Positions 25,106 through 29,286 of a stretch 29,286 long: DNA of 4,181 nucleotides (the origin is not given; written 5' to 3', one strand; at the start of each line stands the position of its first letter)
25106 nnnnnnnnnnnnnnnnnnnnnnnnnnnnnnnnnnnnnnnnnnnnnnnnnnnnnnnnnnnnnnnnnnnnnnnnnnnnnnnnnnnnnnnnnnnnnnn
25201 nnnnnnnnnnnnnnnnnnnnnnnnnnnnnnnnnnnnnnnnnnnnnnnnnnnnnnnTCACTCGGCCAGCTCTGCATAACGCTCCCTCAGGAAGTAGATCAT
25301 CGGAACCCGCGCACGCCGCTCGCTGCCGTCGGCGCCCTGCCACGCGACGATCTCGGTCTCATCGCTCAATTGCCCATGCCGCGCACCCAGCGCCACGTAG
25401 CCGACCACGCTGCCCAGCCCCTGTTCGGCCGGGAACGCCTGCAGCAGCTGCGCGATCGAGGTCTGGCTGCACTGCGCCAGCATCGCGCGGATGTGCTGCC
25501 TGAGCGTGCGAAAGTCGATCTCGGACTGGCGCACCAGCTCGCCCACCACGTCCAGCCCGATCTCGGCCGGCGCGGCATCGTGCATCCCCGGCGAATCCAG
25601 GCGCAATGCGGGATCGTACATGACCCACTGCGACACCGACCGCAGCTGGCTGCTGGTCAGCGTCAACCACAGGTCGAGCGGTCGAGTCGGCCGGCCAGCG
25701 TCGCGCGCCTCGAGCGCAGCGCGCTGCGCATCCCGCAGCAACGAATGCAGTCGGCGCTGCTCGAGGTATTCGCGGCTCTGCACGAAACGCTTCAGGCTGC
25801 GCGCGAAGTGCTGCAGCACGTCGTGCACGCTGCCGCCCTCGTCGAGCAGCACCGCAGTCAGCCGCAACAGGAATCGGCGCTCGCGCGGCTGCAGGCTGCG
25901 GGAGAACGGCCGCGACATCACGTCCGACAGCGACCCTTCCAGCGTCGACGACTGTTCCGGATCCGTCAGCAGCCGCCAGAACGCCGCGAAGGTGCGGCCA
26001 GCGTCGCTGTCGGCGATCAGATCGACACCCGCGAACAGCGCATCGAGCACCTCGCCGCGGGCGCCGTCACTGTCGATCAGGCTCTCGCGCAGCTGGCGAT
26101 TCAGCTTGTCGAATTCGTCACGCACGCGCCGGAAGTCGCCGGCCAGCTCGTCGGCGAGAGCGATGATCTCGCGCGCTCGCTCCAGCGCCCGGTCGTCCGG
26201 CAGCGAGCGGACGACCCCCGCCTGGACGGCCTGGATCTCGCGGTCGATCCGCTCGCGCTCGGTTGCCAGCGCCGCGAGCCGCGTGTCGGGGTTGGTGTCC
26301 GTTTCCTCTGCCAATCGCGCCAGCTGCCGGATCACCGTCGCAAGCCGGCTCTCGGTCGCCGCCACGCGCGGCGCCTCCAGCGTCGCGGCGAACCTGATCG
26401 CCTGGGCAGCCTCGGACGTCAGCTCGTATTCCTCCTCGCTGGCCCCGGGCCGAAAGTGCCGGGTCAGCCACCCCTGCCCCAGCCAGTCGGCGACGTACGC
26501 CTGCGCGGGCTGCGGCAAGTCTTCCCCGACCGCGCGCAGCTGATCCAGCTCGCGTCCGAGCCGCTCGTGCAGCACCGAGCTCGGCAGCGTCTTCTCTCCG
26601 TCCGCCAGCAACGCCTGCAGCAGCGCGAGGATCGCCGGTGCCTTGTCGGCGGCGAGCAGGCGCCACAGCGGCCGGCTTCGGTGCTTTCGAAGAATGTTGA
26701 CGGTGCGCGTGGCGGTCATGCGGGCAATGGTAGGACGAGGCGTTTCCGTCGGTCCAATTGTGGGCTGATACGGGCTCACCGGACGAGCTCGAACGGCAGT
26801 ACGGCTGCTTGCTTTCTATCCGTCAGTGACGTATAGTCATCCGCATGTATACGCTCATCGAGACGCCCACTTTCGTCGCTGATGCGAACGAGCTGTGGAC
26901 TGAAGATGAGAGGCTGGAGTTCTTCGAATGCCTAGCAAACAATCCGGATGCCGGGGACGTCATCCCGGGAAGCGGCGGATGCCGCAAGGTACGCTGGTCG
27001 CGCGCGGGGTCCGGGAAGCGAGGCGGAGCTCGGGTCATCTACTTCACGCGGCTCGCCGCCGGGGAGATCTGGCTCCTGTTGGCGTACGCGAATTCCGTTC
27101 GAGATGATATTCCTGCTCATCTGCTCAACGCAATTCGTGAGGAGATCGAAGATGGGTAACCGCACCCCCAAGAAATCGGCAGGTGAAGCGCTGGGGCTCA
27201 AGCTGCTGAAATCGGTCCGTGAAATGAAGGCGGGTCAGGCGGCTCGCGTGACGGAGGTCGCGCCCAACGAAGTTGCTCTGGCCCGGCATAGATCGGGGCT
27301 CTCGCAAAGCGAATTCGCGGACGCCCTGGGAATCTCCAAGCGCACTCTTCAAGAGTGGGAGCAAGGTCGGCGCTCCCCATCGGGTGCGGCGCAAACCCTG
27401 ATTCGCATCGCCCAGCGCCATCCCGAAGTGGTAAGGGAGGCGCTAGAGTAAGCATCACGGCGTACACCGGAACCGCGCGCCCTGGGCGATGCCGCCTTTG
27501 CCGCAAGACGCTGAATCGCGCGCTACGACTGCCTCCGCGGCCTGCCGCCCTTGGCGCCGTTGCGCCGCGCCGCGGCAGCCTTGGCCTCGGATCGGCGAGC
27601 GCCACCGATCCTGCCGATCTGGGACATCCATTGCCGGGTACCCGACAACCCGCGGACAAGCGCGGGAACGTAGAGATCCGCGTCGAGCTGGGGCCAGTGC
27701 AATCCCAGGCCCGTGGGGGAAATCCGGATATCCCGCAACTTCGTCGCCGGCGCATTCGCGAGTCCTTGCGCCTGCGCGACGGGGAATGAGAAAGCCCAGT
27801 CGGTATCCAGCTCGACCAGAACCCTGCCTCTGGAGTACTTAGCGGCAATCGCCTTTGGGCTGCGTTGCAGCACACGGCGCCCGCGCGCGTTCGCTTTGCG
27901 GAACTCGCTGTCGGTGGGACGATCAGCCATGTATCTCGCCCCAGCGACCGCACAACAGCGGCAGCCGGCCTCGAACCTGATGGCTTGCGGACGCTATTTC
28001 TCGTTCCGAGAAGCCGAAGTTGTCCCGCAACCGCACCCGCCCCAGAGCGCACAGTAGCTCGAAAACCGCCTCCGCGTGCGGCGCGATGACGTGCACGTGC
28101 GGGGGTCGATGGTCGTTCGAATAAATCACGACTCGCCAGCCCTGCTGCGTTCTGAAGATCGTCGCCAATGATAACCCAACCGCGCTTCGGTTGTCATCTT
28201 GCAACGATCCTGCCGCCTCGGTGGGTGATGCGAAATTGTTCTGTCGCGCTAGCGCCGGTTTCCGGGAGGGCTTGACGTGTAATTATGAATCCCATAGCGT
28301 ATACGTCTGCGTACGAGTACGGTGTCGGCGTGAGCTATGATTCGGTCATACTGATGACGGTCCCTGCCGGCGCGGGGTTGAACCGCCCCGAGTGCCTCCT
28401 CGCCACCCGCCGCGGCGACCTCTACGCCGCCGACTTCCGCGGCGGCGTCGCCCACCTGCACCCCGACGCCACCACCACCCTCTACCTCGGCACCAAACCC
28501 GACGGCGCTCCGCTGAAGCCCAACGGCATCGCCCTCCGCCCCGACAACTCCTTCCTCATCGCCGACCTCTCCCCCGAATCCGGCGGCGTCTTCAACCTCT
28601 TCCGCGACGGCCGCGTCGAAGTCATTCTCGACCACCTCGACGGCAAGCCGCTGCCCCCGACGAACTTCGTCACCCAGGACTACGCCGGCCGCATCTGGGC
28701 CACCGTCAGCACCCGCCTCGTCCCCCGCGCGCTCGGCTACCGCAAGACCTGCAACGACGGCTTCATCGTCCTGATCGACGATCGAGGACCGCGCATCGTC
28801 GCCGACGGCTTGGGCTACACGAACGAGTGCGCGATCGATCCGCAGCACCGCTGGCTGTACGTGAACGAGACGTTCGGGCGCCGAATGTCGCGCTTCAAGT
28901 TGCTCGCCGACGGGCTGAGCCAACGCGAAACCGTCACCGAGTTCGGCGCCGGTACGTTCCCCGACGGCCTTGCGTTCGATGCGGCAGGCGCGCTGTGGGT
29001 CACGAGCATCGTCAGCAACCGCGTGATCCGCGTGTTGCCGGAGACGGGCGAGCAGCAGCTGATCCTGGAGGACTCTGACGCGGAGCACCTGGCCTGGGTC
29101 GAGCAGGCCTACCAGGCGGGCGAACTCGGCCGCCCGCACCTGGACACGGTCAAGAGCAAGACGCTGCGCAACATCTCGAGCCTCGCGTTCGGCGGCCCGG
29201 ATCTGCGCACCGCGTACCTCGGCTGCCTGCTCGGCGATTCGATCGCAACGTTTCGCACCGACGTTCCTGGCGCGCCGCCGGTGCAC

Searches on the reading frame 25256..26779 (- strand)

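Call 25: search_protein_families(library=pfam, proteins=[window:25256-26779:-], max_evalue=0.01)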
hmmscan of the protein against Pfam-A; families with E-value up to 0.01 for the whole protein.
window:25256-26779:- (507 aa): 1 family
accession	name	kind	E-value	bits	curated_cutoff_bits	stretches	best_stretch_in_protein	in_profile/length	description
PF11855.13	DUF3375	-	1.1e-154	516.3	28.6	1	32-497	2-474/474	Protein of unknown function (DUF3375)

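Call 26: search_protein_families(library=padloc, proteins=[window:25256-26779:-], max_evalue=0.001)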
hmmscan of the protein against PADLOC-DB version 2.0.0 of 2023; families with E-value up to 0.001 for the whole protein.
window:25256-26779:- (507 aa): 11 families
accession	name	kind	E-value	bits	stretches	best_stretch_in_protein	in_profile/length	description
PDLC00460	JetA1|JetA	-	5.5e-195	646.7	1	22-504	2-485/487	DUF3375 domain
PDLC00457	JetA1|JetA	-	9.5e-94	313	1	31-500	8-479/480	DUF3375 domain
PDLC00461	JetA1|JetA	-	1.1e-68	230.1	1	31-500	12-475/486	DUF3375 domain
PDLC00447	JetA1|JetA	-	8e-61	204.3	1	30-500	14-482/484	DUF3375 domain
PDLC00464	JetA1|JetA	-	5.9e-56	188.4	1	35-496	16-479/492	DUF3375 domain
PDLC00444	JetA1|JetA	-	3.7e-48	162.4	1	29-469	7-461/489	DUF3375 domain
PDLC00452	JetA1|JetA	-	2.5e-40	136.5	1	22-499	5-489/499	DUF3375 domain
PDLC00465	JetA1|JetA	-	2e-38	130.3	1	40-497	23-478/502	DUF3375 domain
PDLC00455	JetA1|JetA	-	1.1e-32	111.4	1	38-480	14-457/484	DUF3375 domain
PDLC00459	JetA1|JetA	-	8e-26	89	1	21-498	7-475/486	DUF3375 domain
PDLC00463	JetA1|JetA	-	8.7e-15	52.5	1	94-483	114-506/557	DUF3375 domain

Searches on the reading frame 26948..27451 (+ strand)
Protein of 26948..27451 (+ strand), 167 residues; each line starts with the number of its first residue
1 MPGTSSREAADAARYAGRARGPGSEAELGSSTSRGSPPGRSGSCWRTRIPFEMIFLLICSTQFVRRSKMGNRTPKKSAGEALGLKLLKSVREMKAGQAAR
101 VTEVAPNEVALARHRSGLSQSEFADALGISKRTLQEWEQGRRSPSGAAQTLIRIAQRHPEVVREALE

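Call 25: search_protein_families(library=pfam, proteins=[window:26948-27451:+], max_evalue=0.01)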
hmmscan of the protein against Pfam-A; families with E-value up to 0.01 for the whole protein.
window:26948-27451:+ (167 aa): 8 families
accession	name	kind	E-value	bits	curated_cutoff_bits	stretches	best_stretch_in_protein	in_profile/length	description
PF01381.28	HTH_3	-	8.5e-10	39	23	1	113-146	5-38/55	Helix-turn-helix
PF13560.12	HTH_31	-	1.4e-08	35.3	27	1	110-148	7-47/64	Helix-turn-helix domain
PF15731.11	MqsA_antitoxin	-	2.4e-06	28.1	30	1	102-164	67-129/131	Antitoxin component of bacterial toxin-antitoxin system, MqsA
PF12844.13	HTH_19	-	9.7e-05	22.6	30.2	1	111-156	6-49/64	Helix-turn-helix domain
PF20432.4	Xre-like-HTH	-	0.00083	20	25.8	1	114-135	20-41/63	Antitoxin Xre-like helix-turn-helix domain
PF13384.12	HTH_23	-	0.00084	19.5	24.6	1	110-137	10-37/50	Homeodomain-like domain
PF13518.12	HTH_28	-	0.0012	19.3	25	1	113-141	8-36/52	Helix-turn-helix domain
PF00376.29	MerR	-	0.008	16.4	28.2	0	121-139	3-21/38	MerR family regulatory protein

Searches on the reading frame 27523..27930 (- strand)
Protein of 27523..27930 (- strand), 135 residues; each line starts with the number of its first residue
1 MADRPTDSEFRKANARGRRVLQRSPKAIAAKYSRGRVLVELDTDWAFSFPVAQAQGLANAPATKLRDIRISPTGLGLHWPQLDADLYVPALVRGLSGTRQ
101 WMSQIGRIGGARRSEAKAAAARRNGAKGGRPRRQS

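Call 25: search_protein_families(library=pfam, proteins=[window:27523-27930:-], max_evalue=0.01)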
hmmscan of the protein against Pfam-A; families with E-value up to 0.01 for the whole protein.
window:27523-27930:- (135 aa): 1 family
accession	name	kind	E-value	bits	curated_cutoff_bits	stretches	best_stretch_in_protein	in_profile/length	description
PF10387.14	DUF2442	-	5.8e-14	52.5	23.9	1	28-94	2-69/72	Protein of unknown function (DUF2442)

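Call 26: search_protein_families(library=padloc, proteins=[window:27523-27930:-], max_evalue=0.001)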
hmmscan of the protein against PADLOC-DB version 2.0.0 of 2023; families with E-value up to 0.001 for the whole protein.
window:27523-27930:- (135 aa): 0 families

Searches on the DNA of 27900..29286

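Call 59: search_rna_families(source=window, start=27900, end=29286, threshold=evalue, max_evalue=1)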
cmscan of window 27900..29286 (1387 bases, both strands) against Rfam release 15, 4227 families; matches with E-value up to 1: 0.
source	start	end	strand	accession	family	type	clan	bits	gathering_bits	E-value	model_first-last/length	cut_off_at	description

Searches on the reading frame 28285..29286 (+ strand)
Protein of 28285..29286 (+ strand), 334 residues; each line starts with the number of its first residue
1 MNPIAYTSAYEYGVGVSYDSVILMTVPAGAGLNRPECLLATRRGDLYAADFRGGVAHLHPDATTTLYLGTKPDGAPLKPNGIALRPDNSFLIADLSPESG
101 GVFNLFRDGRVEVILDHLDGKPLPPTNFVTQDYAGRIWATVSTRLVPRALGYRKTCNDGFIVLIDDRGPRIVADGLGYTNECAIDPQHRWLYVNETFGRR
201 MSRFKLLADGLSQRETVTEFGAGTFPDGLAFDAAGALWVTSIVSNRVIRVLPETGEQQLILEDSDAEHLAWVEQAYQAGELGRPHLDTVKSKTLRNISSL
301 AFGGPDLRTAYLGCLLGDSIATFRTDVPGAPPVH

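Call 6: search_protein_families(library=pfam, proteins=[window:28285-29286:+])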
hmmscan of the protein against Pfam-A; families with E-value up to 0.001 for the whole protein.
window:28285-29286:+ (334 aa): 1 family
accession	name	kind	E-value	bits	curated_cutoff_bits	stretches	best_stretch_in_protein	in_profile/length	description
PF08450.18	SGL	-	2.6e-20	73.5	26.3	1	36-256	3-215/246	SMP-30/Gluconolactonase/LRE-like region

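Call 19: find_homologous_proteins(query=window:28354-29286:+, max_evalue=1e-40)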
Query window:28354-29286:+ (311 aa): 5662 proteins with E <= 1e-40 among 8000 candidates; the best 120 are listed.
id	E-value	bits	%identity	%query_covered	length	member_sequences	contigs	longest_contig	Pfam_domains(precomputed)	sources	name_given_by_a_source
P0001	3.7e-210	715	100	100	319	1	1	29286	PF08450.19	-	-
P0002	4.4e-171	586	82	99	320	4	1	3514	PF08450.19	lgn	-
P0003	5.9e-171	586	83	97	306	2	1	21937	PF08450.19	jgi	jgi:sugar lactone lactonase YvrE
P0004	9.0e-168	576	82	98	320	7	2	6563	PF24684.2,PF08450.19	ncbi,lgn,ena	-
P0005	3.8e-165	567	81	98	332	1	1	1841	PF24684.2,PF08450.19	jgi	jgi:sugar lactone lactonase YvrE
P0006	8.9e-135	467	69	98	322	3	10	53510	PF08450.19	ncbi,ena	-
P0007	1.1e-133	464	69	98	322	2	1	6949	PF08450.19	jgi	jgi:sugar lactone lactonase YvrE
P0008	1.2e-133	463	69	98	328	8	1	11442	PF01436.28,PF08450.19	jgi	jgi:sugar lactone lactonase YvrE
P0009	7.2e-133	461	67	98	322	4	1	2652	PF24684.2,PF01436.28,PF08450.19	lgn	-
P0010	1.0e-132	460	68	98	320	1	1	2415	PF24684.2,PF01436.28,PF08450.19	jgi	-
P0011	2.7e-132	459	67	98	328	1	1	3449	PF08450.19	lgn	-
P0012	5.4e-132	458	67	98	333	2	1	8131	PF08450.19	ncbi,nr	ncbi:MAG: SMP-30/gluconolactonase/LRE family protein [Polaromonas sp.]|nr:SMP-30/gluconolactonase/LR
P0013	6.3e-132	458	67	99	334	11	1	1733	PF08450.19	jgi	-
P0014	1.0e-131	457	67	98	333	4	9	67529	PF08450.19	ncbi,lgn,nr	ncbi:MAG: SMP-30/gluconolactonase/LRE family protein [Polaromonas sp.]|nr:SMP-30/gluconolactonase/LR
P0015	1.2e-131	457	67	98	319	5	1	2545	PF24684.2,PF01436.28,PF08450.19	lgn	-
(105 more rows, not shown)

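Call 20: find_encoding_contigs(protein=P0003, flank=10000, max_places=3)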
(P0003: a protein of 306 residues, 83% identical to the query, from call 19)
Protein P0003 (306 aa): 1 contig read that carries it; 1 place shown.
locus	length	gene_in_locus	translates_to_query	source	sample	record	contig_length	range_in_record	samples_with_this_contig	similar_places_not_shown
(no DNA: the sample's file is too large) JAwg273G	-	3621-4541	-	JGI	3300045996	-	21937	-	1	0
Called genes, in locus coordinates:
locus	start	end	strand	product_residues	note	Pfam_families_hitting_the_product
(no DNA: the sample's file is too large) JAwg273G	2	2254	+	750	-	?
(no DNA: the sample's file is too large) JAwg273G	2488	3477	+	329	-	PF03401:TctC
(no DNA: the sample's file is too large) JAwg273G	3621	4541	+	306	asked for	PF08450:SGL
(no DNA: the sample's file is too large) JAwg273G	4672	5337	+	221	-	PF00392:GntR, PF07729:FCD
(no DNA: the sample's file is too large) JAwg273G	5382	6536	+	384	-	PF00180:Iso_dh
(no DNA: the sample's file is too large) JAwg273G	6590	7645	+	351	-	PF01408:GFO_IDH_MocA, PF22725:GFO_IDH_MocA_C3, PF02894:GFO_IDH_MocA_C (weak)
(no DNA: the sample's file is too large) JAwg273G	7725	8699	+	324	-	PF03480:DctP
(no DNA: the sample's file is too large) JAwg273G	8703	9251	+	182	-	PF04290:DctQ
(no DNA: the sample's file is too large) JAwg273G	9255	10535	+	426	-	PF06808:DctM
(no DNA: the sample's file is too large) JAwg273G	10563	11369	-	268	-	PF13489:Methyltransf_23, PF01135:PCMT (weak), PF01209:Ubie_methyltran, PF13649:Methyltransf_25, PF13847:Methyltransf_31, PF08241:Methyltransf_11, PF08242:Methyltransf_12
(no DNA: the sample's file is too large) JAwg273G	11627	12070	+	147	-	PF11014:DUF2852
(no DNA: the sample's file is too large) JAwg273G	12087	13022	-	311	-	PF01208:URO-D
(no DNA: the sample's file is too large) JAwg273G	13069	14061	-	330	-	PF03401:TctC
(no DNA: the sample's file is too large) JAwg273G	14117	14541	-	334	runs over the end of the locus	PF00561:Abhydrolase_1, PF12146:Hydrolase_4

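Call 21: find_encoding_contigs(protein=P0004, flank=10000, max_places=3)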
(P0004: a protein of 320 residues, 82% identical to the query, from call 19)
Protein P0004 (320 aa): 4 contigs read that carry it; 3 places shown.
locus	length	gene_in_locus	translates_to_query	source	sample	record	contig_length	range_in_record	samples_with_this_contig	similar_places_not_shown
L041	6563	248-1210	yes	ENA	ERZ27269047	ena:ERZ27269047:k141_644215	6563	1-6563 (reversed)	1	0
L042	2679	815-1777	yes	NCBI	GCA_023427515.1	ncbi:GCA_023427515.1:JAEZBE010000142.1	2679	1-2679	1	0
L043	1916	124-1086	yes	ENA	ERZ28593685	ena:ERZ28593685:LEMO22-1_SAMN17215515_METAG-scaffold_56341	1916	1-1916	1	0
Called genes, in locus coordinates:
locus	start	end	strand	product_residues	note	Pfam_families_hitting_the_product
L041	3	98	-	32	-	?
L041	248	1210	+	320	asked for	PF24684:Vgb_lyase (faint), PF08450:SGL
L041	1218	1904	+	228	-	PF00392:GntR, PF07729:FCD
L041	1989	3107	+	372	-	-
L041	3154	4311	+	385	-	PF00180:Iso_dh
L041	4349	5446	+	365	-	PF01408:GFO_IDH_MocA, PF02894:GFO_IDH_MocA_C (weak), PF22725:GFO_IDH_MocA_C3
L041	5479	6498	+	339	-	PF03480:DctP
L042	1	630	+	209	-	?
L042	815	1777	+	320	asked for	PF24684:Vgb_lyase (faint), PF08450:SGL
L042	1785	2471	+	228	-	PF00392:GntR, PF07729:FCD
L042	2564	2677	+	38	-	?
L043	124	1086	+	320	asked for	PF24684:Vgb_lyase (faint), PF08450:SGL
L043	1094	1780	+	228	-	PF00392:GntR, PF07729:FCD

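Call 22: find_encoding_contigs(protein=P0002, flank=10000, max_places=3)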
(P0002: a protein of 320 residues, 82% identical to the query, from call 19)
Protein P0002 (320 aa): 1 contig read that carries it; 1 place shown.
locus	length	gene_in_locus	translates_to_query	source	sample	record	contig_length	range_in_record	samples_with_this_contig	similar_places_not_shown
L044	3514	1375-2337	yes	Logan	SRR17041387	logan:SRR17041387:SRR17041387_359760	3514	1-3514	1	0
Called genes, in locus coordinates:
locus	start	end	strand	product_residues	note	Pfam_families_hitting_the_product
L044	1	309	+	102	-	?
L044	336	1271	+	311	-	PF03069:FmdA_AmdA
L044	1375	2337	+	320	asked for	PF08450:SGL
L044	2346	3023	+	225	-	PF00392:GntR, PF07729:FCD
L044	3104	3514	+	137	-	?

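Call 40: find_related_loci(query=window:28354-29286:+, collection=metagenome_contigs, flank=6000)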
Query window:28354-29286:+ (311 aa) in metagenome_contigs; peptide patterns used: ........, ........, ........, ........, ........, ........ (x = any residue, [..] = any of these).
537 stretches matched a pattern; 14 encode a relative of the query (tblastn E <= 1e-3); 14 distinct loci.
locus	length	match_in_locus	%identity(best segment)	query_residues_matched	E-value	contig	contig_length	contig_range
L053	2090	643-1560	69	6-311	7e-144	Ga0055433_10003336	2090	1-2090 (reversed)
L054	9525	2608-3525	66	6-311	4e-133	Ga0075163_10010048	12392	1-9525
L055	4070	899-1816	67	6-311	5e-134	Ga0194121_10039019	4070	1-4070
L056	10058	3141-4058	65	6-311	4e-129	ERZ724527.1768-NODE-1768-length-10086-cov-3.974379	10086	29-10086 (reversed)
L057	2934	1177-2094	65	6-311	6e-133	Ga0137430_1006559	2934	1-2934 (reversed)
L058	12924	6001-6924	58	6-311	8e-123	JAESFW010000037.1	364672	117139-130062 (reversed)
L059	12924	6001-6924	59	6-311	1e-122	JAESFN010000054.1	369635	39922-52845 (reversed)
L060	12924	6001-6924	58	6-311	1e-120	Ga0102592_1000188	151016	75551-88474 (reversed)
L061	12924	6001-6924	57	6-311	1e-119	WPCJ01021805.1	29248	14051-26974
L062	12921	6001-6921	57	5-311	2e-112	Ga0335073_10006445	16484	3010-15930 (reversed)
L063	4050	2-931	61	6-311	3e-111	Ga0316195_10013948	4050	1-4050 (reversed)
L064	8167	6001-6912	55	6-311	5e-105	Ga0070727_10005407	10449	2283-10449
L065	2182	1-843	57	31-311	2e-104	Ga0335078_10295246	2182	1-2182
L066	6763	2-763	57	57-311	2e-90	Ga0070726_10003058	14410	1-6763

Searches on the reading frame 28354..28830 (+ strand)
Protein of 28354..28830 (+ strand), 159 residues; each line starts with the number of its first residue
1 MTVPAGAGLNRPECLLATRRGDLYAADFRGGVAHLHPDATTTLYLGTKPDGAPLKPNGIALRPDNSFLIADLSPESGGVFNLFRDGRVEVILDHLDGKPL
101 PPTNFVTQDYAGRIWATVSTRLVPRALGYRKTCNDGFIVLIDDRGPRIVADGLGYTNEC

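Call 46: find_homologous_proteins(query=window:28354-28830:+, max_evalue=1e-20)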
Query window:28354-28830:+ (159 aa): 114 proteins with E <= 1e-20 among 180 candidates.
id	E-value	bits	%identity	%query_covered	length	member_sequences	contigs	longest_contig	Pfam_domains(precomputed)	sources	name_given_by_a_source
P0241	1.9e-65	238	68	97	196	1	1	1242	PF08450.19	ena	-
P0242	2.5e-59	218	66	97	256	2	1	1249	PF24684.2,PF08450.19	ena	-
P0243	6.4e-59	217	66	97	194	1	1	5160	PF08450.19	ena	-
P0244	1.7e-58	215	65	97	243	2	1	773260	PF08450.19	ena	-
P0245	2.0e-58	215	65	97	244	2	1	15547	PF01436.28,PF08450.19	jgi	jgi:sugar lactone lactonase YvrE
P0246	6.2e-58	213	65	97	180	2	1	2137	-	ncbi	ncbi:MAG: SMP-30/gluconolactonase/LRE family protein, partial [Rubrivivax sp.]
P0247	1.1e-56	209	64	97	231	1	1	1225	PF08450.19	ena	-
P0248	3.3e-56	208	65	96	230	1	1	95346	-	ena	-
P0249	3.7e-56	208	64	97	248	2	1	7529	PF08450.19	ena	-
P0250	7.2e-56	207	63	97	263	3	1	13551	PF08450.19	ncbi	ncbi:MAG: SMP-30/gluconolactonase/LRE family protein, partial [Casimicrobiaceae bacterium]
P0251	9.0e-56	206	64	96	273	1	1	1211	-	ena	-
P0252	1.8e-55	205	62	97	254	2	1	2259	PF01436.28,PF08450.19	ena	-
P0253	2.9e-55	205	64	97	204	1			PF08450.19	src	-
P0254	3.5e-55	204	63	96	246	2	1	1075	PF08450.19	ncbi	ncbi:unnamed protein product, partial [Phaeothamnion confervicola]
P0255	3.6e-55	204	63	97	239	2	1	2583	PF08450.19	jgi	jgi:sugar lactone lactonase YvrE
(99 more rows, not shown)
